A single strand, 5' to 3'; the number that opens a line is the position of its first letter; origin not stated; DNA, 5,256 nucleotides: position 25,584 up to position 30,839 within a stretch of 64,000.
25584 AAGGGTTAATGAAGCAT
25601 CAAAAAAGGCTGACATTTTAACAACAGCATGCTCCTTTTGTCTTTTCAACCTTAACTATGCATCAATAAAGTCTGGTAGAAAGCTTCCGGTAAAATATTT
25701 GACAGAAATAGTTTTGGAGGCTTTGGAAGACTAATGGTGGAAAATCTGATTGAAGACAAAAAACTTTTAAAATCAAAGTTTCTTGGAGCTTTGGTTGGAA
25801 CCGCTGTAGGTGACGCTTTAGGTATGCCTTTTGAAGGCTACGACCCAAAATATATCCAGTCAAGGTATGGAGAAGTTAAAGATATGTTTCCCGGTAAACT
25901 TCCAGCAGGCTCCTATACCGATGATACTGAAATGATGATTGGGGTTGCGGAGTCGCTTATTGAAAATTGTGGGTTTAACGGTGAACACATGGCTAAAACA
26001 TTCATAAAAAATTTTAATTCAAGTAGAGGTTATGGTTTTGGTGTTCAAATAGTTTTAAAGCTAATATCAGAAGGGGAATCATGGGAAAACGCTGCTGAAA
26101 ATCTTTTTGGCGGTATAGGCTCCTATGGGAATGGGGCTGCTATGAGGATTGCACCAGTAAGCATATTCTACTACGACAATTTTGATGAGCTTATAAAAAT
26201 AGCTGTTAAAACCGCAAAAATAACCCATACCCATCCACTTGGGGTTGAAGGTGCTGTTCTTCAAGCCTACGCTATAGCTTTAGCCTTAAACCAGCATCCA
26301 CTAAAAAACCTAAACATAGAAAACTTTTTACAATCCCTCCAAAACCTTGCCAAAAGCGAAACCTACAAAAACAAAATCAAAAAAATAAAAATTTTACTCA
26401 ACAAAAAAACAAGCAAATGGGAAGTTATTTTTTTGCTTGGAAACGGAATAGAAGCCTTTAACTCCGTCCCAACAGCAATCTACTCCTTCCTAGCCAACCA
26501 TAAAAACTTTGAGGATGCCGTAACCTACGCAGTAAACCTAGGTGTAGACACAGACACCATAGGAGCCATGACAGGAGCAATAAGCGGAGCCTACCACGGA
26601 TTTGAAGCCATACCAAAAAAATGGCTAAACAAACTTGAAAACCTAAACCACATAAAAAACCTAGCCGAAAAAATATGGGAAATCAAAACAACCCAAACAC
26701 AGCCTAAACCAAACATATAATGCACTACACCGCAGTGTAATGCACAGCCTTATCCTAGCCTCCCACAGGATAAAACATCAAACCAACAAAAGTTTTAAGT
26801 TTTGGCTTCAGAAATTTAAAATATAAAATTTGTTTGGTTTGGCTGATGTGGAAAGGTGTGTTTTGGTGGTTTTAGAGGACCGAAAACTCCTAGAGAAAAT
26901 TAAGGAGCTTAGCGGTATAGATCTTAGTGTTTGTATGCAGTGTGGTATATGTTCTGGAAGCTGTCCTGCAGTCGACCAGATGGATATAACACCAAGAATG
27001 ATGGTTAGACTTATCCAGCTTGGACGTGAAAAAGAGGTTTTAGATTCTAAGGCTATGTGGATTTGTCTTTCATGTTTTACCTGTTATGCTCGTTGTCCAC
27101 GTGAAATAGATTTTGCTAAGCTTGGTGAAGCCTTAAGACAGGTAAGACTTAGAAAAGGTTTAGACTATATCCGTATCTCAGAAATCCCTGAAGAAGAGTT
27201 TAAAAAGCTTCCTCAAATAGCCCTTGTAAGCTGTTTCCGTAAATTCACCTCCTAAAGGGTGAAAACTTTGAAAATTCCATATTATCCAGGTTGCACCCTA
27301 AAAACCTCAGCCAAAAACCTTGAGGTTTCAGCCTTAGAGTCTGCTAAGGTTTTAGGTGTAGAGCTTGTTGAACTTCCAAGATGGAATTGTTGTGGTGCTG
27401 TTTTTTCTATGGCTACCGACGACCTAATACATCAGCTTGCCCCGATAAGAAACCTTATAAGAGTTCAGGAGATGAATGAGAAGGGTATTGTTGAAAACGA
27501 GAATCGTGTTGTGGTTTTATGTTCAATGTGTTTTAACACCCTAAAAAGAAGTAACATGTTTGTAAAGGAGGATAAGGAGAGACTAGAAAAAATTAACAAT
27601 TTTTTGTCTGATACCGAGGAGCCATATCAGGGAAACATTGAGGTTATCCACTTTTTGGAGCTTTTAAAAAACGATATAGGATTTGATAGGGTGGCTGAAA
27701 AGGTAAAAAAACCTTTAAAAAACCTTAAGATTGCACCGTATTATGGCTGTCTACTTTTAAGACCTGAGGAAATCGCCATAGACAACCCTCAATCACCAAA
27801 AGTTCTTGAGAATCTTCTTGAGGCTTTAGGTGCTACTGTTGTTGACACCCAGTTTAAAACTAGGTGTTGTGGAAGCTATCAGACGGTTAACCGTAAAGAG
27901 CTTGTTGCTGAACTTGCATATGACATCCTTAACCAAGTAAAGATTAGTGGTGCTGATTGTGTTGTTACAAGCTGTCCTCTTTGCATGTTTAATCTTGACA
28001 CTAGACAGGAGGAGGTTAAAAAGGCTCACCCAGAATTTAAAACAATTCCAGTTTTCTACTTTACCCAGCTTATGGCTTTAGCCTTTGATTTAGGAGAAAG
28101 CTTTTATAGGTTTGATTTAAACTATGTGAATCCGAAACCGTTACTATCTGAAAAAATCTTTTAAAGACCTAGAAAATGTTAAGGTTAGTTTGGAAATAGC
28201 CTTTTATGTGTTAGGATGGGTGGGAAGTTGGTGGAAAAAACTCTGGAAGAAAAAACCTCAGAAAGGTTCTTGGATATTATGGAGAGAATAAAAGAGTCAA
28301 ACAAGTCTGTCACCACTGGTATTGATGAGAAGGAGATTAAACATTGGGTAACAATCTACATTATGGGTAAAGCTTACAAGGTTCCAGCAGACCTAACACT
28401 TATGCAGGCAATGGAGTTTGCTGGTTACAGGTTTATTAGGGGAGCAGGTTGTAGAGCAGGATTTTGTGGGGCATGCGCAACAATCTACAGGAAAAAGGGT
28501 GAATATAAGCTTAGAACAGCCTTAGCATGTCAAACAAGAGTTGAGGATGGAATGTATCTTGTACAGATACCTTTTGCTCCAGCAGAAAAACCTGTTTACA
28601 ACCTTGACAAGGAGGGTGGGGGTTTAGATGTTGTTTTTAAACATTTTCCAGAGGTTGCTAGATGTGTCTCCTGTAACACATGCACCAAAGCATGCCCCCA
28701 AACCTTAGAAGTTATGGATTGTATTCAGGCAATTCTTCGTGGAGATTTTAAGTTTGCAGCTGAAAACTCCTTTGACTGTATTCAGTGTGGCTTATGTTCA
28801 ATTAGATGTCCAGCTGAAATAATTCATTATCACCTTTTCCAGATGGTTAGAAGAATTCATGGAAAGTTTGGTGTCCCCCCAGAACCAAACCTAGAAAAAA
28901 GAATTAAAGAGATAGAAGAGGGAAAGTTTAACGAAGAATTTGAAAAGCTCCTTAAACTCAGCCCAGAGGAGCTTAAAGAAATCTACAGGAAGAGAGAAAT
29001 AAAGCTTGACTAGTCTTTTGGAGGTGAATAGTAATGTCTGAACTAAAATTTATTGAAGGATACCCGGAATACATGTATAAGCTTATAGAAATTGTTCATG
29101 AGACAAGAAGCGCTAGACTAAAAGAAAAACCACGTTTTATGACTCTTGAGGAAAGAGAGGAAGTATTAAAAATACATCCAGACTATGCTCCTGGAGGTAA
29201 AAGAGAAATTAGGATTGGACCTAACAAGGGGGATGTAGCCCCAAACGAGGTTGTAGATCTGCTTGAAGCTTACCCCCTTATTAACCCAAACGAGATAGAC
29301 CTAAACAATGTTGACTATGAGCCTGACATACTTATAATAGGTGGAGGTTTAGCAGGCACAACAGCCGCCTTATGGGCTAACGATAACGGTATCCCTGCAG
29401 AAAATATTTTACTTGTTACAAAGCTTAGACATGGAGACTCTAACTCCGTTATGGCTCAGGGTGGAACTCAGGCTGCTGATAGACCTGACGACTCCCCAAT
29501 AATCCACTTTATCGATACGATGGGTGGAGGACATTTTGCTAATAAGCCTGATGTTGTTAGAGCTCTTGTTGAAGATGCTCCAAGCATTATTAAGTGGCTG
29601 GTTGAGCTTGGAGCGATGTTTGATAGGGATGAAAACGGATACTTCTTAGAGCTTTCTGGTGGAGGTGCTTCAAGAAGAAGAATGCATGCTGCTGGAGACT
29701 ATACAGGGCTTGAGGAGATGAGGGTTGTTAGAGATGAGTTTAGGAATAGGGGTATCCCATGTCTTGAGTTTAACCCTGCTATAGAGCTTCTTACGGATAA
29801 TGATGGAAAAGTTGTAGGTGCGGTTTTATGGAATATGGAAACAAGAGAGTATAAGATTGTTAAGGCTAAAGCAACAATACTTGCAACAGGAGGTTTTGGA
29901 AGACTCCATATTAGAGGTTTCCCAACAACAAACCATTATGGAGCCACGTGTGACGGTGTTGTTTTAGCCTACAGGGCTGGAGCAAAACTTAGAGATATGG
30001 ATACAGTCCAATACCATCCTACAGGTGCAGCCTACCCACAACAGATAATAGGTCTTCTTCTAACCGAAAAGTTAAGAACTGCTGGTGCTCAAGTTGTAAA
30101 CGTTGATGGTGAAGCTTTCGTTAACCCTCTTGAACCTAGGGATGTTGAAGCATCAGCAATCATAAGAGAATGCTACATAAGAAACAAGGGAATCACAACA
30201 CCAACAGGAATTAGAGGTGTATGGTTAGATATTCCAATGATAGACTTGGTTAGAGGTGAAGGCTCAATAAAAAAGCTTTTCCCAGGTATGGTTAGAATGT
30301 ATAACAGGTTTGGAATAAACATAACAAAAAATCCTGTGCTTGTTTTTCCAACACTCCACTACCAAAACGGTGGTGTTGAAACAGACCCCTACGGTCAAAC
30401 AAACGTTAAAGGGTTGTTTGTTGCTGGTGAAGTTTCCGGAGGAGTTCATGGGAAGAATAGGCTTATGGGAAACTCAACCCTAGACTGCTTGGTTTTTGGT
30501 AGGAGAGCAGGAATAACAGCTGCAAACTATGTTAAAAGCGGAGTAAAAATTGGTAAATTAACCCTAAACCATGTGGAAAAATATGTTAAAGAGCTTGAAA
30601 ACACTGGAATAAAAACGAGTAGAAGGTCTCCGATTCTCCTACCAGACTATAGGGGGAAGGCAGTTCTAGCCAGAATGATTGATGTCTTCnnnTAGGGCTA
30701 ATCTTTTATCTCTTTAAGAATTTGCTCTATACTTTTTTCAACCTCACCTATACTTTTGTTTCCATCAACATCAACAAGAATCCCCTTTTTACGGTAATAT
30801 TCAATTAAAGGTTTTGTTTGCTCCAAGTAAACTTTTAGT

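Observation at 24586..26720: HdrD-like Fe-S/CCG protein translationally coupled to an ADP-ribosylglycohydrolase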

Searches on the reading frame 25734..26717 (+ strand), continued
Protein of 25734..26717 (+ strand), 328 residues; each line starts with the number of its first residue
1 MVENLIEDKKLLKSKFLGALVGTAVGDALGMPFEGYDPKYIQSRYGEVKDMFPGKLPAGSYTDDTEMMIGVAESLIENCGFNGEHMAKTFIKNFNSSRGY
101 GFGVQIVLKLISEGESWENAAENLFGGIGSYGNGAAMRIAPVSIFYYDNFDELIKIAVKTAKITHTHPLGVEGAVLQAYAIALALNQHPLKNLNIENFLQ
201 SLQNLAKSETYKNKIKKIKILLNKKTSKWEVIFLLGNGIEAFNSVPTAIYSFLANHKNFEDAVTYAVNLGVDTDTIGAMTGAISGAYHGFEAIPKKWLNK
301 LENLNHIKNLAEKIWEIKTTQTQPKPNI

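Call 53: search_protein_families(library=pfam, proteins=[L006:4292-4846:+, L007:8076-8639:+, L021:5703-6260:+, L063:4756-5316:+, L013:5255-5809:+, L020:4653-5213:+, L056:9439-9987:+, L056:10949-11497:+, L068:3579-4148:+, L175:5037-5987:+], max_evalue=0.0001)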
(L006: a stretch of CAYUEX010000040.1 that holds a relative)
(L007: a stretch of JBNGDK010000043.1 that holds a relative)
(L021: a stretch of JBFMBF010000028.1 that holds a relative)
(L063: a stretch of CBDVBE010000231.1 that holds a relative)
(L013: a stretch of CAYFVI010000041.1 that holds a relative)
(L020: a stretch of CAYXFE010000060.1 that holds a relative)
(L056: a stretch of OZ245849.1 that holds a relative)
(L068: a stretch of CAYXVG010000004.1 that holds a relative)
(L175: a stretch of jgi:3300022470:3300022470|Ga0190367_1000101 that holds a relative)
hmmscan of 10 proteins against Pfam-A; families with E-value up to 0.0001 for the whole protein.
L006:4292-4846:+ (185 aa): 3 families
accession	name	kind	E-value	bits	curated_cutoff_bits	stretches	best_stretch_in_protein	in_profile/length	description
PF01022.26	HTH_5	-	1.3e-09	38.3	22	1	24-69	1-46/47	Bacterial regulatory protein, arsR family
PF12840.13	HTH_20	-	1.5e-06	28.5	27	1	22-69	1-49/51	Helix-turn-helix domain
PF14478.12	DUF4430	-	2.4e-05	25.1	23.8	1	106-165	3-69/72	Domain of unknown function (DUF4430)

L007:8076-8639:+ (188 aa): 3 families
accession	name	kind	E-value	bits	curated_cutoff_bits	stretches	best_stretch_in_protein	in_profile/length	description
PF01022.26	HTH_5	-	1.7e-09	37.9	22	1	21-66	1-46/47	Bacterial regulatory protein, arsR family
PF12840.13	HTH_20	-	9.5e-08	32.3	27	1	19-66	1-49/51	Helix-turn-helix domain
PF14478.12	DUF4430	-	1.5e-05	25.8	23.8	1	104-161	7-68/72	Domain of unknown function (DUF4430)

L021:5703-6260:+ (186 aa): 1 family
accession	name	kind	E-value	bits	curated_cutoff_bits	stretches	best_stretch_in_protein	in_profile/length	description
PF01885.22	PTS_2-RNA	-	1.5e-28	100.5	26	1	11-171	3-176/177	RNA 2'-phosphotransferase, Tpt1 / KptA family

L063:4756-5316:+ (187 aa): 0 families

L013:5255-5809:+ (185 aa): 0 families

L020:4653-5213:+ (187 aa): 2 families
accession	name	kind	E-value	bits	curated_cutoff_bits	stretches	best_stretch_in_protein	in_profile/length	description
PF03551.20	PadR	-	3.9e-19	68.9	27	1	24-95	1-74/75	Transcriptional regulator PadR-like family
PF13601.12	HTH_34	-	3.7e-05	24.2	27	0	49-99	23-74/80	Winged helix DNA-binding domain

L056:9439-9987:+ (183 aa): 1 family
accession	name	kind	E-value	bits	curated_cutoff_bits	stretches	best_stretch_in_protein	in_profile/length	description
PF00293.34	NUDIX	-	1.4e-13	51.5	21.1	1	33-157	2-123/134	NUDIX domain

L056:10949-11497:+ (183 aa): 1 family
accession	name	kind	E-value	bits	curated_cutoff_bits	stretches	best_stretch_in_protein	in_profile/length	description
PF01885.22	PTS_2-RNA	-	2.8e-49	168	26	1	7-171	4-176/177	RNA 2'-phosphotransferase, Tpt1 / KptA family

L068:3579-4148:+ (190 aa): 5 families
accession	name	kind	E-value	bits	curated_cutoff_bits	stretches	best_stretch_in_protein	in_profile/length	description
PF01381.28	HTH_3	-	1.2e-16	60.9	23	1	18-72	1-55/55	Helix-turn-helix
PF13560.12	HTH_31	-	6e-13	49.3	27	1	13-66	1-55/64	Helix-turn-helix domain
PF07883.17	Cupin_2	-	5.6e-12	45.6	27.2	1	116-185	2-69/70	Cupin domain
PF12844.13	HTH_19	-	6.7e-10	39.2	30.2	1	15-74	1-60/64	Helix-turn-helix domain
PF13443.12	HTH_26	-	1.3e-07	32.2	22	1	18-73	2-58/63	Cro/C1-type HTH DNA-binding domain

L175:5037-5987:+ (317 aa): 11 families
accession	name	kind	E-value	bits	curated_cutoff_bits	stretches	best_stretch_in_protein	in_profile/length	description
PF07992.20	Pyr_redox_2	-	9.6e-47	160.2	26.1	1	12-300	1-291/291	Pyridine nucleotide-disulphide oxidoreductase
PF13738.12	Pyr_redox_3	-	7.4e-24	85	30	2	66-283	79-305/305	Pyridine nucleotide-disulphide oxidoreductase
PF00070.33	Pyr_redox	-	6.2e-15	55.9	22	1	154-225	1-80/82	Pyridine nucleotide-disulphide oxidoreductase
PF01266.30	DAO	-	2.2e-12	47.7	27.9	1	13-46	1-35/353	FAD dependent oxidoreductase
PF00890.30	FAD_binding_2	-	5.9e-12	45.9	20.4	1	13-43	1-31/414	FAD binding domain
PF01946.23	Thi4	-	1.4e-08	34.7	26.2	1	11-47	17-54/235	Thi4 family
PF12831.13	FAD_oxidored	-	2e-08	34.4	27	1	13-47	1-36/416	FAD dependent oxidoreductase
PF03486.20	HI0933_like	-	3.2e-08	33.8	50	1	13-47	2-36/244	HI0933-like protein Rossmann domain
PF01134.28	GIDA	-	2.8e-07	30.4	22.1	0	13-43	1-31/391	Glucose inhibited division protein A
PF13450.12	NAD_binding_8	-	3e-06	27.8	21.9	1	16-51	1-37/68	NAD(P)-binding Rossmann-like domain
PF01494.25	FAD_binding_3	-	9.2e-06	25.5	22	1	12-43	2-33/349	FAD binding domain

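Call 54: list_cluster_members(proteins=[P0001, P0003, P0016, P0008, P0011])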
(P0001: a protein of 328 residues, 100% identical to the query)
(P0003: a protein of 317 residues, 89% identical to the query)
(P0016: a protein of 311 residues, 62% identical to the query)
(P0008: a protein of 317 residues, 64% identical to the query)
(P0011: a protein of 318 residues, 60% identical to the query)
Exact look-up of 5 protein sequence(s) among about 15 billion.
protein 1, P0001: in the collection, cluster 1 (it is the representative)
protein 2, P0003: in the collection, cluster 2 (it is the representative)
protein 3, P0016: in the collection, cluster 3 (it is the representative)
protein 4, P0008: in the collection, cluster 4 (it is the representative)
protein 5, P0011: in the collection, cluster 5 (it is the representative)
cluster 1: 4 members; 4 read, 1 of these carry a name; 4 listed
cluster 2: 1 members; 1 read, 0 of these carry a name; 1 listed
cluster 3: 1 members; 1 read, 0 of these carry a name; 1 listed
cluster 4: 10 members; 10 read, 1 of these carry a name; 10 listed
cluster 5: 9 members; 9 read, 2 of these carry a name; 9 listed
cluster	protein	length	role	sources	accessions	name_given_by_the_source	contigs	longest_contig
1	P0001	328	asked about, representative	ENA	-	-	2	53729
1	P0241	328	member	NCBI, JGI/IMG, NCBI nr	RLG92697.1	MAG: hypothetical protein DRO36_00640 [Candidatus Hecatellales archaeon]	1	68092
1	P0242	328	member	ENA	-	-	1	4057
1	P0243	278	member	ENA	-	-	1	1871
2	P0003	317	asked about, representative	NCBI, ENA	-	-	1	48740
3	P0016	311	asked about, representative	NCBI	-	-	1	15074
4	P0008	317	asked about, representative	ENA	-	-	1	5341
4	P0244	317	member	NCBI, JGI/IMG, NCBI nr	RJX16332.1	hypothetical protein CW703_01385 [Candidatus Bathyarchaeota archaeon] | MAG: hypothetical protein CW703_01385 [Candidatus Bathyarchaeota archaeon]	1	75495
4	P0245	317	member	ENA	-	-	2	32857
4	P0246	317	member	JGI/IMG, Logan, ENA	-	-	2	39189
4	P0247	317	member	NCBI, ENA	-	-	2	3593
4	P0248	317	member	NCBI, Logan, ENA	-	-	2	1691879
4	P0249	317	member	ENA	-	-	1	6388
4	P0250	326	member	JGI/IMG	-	-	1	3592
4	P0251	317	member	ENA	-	-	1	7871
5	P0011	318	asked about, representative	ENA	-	-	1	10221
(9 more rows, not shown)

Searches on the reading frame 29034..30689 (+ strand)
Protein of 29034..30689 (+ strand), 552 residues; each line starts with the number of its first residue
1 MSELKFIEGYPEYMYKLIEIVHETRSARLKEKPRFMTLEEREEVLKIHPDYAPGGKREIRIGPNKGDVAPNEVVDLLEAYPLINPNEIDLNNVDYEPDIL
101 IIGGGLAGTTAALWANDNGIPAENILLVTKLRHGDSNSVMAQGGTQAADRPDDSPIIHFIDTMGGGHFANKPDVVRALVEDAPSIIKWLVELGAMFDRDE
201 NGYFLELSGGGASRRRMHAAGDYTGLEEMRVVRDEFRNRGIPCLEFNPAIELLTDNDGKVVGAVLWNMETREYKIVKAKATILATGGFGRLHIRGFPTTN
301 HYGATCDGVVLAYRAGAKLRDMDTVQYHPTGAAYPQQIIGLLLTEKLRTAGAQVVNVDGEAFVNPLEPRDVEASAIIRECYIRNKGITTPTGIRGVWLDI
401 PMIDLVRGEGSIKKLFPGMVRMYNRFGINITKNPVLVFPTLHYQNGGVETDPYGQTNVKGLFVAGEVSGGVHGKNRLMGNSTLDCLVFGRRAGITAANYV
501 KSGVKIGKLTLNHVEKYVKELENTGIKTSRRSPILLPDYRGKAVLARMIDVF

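Call 6: search_protein_families(library=pfam, proteins=[window:29034-30689:+])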
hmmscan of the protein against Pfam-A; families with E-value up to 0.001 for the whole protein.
window:29034-30689:+ (552 aa): 5 families
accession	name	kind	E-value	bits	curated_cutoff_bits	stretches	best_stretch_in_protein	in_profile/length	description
PF00890.30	FAD_binding_2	-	1.2e-70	239.3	20.4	1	98-481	1-413/414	FAD binding domain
PF07992.20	Pyr_redox_2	-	4.2e-09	36.7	26.1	0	98-308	2-132/291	Pyridine nucleotide-disulphide oxidoreductase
PF01134.28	GIDA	-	1.6e-05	24.6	22.1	0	98-122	1-25/391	Glucose inhibited division protein A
PF01266.30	DAO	-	0.00012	22.2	27.9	0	98-204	1-90/353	FAD dependent oxidoreductase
PF12831.13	FAD_oxidored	-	0.00038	20.3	27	0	98-128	1-28/416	FAD dependent oxidoreductase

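Call 7: search_protein_families(library=ncbifam, proteins=[window:29034-30689:+], max_evalue=0.00001)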
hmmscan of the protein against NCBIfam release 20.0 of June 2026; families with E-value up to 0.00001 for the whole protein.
window:29034-30689:+ (552 aa): 38 families (the best 25 are shown)
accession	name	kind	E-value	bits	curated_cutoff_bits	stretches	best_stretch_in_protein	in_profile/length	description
NF004900.0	PRK06263.1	equivalog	4.2e-94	316.1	718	1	95-523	6-426/546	fumarate reductase (CoM/CoB) subunit TfrA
TIGR00551.1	nadB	equivalog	2.6e-86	290.3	452.75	1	98-502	4-391/489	L-aspartate oxidase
NF005867.0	PRK07804.1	equivalog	2.6e-84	283.4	639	1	96-506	18-423/548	L-aspartate oxidase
TIGR01812.1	sdhA_frdA_Gneg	subfamily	5e-84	282.8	567.3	1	98-520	1-428/568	succinate dehydrogenase or fumarate reductase, flavoprotein subunit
NF005866.0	PRK07803.1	equivalog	5e-79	266.1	819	2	96-363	8-284/631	fumarate reductase/succinate dehydrogenase flavoprotein subunit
NF005978.0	PRK08071.1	equivalog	2.9e-76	257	621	1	97-495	4-383/514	L-aspartate oxidase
NF005636.0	PRK07395.1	subfamily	7.8e-76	255.5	723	1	92-492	8-398/560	L-aspartate oxidase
NF004724.0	PRK06069.1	subfamily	9.8e-74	248.5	826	1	97-507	6-421/577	succinate dehydrogenase/fumarate reductase flavoprotein subunit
NF005701.0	PRK07512.1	equivalog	1.3e-72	244.8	528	1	95-499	8-396/516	L-aspartate oxidase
NF006567.0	PRK09077.1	equivalog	1.5e-70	237.9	629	1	94-496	6-405/537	L-aspartate oxidase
NF004820.0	PRK06175.1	equivalog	2.3e-66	224.4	472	1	96-521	4-407/433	L-aspartate oxidase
NF004613.0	PRK05945.1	equivalog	4.6e-64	217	824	1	96-503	3-416/575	succinate dehydrogenase/fumarate reductase flavoprotein subunit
TIGR01816.1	sdhA_forward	equivalog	4.2e-62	210.1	727.35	1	98-528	4-443/584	succinate dehydrogenase flavoprotein subunit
TIGR01813.1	flavo_cyto_c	subfamily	7.9e-62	209.4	285.45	2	98-380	1-290/444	flavocytochrome c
NF006686.0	PRK09231.1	equivalog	1.5e-60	205.4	854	1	96-513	5-428/598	fumarate reductase (quinol) flavoprotein subunit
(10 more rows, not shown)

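Call 62: search_solved_structures(query=window:29034-30689:+, max_evalue=1e-10)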
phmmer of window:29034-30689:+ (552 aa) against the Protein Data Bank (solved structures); distinct sequences matched with E-value up to 1e-10: 53.
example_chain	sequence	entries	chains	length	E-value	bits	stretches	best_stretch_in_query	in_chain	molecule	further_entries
7d6v_A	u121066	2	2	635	5.2e-61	210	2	96-364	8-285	Succinate dehydrogenase subunit A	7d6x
1chu_A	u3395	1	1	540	5e-51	177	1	94-492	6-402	PROTEIN (L-ASPARTATE OXIDASE)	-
5kxj_A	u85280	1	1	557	1e-50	175.9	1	96-494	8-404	L-aspartate oxidase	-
1knp_A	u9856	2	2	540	4.6e-50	173.8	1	94-492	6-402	L-aspartate oxidase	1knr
2b76_A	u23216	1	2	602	1.5e-46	162.2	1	95-498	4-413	Fumarate reductase flavoprotein subunit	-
3p4p_A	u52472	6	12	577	3.6e-46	161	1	95-498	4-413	Fumarate reductase flavoprotein subunit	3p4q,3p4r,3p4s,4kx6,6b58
1kf6_A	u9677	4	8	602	4.2e-46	160.7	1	95-498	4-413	FUMARATE REDUCTASE FLAVOPROTEIN | Fumarate reductase flavoprotein subunit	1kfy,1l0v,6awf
5vpn_A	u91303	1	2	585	9.3e-46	159.6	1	95-498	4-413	Fumarate reductase flavoprotein subunit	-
1nek_A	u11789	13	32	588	1.1e-45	159.3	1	96-498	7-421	Succinate dehydrogenase flavoprotein subunit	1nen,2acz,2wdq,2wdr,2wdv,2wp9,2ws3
3cir_A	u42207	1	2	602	1.9e-45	158.6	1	95-498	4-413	Fumarate reductase flavoprotein subunit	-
1yq3_A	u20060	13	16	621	8.6e-44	153.1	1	93-523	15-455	Succinate dehydrogenase flavoprotein subunit | Succinate dehydrogenase [ubiquinone] flavoprotein subunit, mitochondrial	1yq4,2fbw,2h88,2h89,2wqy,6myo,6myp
1zoy_A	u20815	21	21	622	1.1e-42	149.5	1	93-523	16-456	FAD-binding protein | Succinate dehydrogenase [ubiquinone] flavoprotein subunit, mitochondrial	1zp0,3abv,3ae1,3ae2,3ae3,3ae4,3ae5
4ytp_A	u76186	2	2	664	1.3e-42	149.3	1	93-523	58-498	Succinate dehydrogenase [ubiquinone] flavoprotein subunit, mitochondrial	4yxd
1d4c_A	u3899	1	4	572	1.3e-42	149.2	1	96-379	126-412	FLAVOCYTOCHROME C FUMARATE REDUCTASE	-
1d4d_A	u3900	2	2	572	1.4e-42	149.1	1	96-379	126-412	FLAVOCYTOCHROME C FUMARATE REDUCTASE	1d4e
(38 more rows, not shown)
